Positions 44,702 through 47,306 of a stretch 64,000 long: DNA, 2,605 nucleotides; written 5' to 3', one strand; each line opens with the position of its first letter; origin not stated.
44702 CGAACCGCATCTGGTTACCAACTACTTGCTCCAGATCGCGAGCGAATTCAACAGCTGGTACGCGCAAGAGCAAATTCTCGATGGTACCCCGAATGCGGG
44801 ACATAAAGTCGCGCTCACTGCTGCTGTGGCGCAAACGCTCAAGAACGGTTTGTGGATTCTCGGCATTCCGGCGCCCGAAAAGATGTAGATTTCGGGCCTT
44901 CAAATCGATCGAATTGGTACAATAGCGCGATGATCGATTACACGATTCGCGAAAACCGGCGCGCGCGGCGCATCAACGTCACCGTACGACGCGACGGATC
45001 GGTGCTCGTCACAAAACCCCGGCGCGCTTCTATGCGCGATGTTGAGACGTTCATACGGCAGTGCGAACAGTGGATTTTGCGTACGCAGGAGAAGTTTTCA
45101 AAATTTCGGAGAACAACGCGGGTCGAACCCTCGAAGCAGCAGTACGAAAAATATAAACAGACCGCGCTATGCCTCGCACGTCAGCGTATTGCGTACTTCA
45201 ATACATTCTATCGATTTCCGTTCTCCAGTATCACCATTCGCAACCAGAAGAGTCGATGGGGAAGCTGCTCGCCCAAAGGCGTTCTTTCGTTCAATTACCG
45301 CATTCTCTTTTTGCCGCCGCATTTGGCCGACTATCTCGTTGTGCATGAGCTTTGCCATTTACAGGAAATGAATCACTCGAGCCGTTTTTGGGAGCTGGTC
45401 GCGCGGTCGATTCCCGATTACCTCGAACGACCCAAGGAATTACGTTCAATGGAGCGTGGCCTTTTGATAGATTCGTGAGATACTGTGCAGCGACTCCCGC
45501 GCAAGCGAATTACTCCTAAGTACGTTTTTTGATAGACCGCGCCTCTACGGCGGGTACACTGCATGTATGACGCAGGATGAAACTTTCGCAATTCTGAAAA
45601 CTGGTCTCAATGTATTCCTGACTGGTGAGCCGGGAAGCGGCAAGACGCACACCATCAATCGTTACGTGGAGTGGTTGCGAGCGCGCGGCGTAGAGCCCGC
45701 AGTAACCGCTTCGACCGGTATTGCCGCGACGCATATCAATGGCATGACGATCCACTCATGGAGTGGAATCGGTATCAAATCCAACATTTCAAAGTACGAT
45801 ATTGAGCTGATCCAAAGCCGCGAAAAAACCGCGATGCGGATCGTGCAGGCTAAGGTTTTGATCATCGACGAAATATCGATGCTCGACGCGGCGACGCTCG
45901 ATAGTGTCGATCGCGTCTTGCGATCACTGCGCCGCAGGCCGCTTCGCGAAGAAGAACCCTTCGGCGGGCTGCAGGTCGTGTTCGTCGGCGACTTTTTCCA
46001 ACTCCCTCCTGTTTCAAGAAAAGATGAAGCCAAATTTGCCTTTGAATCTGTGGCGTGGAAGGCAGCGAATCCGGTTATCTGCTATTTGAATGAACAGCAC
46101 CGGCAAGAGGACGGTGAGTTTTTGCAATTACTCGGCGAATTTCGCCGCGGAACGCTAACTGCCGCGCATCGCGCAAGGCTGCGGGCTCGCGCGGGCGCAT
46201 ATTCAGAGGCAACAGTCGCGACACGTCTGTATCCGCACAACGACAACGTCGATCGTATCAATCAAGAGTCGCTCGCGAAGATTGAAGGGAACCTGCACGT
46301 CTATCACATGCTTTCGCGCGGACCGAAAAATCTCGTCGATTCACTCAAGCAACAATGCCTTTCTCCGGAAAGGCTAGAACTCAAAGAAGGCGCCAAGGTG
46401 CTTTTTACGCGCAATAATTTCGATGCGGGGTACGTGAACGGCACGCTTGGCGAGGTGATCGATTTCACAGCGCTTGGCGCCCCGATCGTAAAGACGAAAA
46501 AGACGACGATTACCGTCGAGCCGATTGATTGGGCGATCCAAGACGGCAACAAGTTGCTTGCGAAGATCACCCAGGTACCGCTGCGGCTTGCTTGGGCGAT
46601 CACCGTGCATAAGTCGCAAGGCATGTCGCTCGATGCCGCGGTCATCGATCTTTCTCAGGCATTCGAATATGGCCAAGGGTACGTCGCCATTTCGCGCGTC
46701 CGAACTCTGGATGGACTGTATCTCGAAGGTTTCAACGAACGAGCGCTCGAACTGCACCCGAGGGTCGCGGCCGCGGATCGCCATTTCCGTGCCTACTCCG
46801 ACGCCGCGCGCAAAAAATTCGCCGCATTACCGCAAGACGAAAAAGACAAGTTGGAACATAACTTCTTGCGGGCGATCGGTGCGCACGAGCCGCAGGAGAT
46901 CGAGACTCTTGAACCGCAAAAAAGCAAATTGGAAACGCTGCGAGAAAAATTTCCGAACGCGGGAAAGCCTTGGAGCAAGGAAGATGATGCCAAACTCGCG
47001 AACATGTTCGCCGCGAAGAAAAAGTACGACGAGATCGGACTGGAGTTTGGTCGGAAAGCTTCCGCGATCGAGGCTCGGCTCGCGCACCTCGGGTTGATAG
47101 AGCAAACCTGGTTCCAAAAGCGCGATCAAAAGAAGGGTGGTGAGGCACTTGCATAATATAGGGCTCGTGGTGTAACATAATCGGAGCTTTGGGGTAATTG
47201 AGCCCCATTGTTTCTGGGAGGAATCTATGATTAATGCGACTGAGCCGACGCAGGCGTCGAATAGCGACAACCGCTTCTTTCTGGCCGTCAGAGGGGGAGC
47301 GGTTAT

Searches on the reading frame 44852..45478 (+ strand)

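Call 26: search_protein_families(library=pfam, proteins=[window:44852-45478:+], max_evalue=0.001)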
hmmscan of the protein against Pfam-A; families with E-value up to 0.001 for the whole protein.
window:44852-45478:+ (208 aa): 1 family
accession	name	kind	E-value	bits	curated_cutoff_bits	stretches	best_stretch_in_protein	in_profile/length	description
PF01863.23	YgjP-like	-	1.5e-42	146.4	26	2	99-199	106-206/207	YgjP-like, metallopeptidase domain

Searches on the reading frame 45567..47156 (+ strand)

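Call 26: search_protein_families(library=pfam, proteins=[window:45567-47156:+], max_evalue=0.001)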
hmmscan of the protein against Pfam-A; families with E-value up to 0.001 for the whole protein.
window:45567-47156:+ (529 aa): 10 families
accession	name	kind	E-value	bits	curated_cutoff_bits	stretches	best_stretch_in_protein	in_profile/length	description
PF05970.20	PIF1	-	2e-35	122.8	25.9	1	10-183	19-192/223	PIF1-like helicase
PF13245.12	AAA_19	-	6.4e-15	55.9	25.1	1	15-150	13-133/134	AAA domain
PF13604.12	AAA_30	-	8.3e-15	55.5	27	1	12-200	16-176/191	AAA domain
PF13401.12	AAA_22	-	6.8e-09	36.6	27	1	13-141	5-122/130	AAA domain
PF21530.3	Pif1_2B_dom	-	4.6e-08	33.1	23.9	1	256-300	2-47/47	DNA helicase Pif1, 2B domain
PF07728.20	AAA_5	-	3.6e-06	27.4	22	1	15-127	1-101/139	AAA domain (dynein-related subfamily)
PF01443.25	Viral_helicase1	-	3.8e-05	24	21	0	19-113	4-78/228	Viral superfamily 1 RNA helicase core domain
PF03266.21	NTPase_1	-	7.1e-05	23.2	23.9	0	15-45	1-31/168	NTPase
PF13538.12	UvrD_C_2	-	0.00028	21.1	27.4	1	341-378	1-45/52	UvrD-like helicase C-terminal domain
PF02689.20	Herpes_Helicase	-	0.00065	18.3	27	0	343-384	731-774/808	Helicase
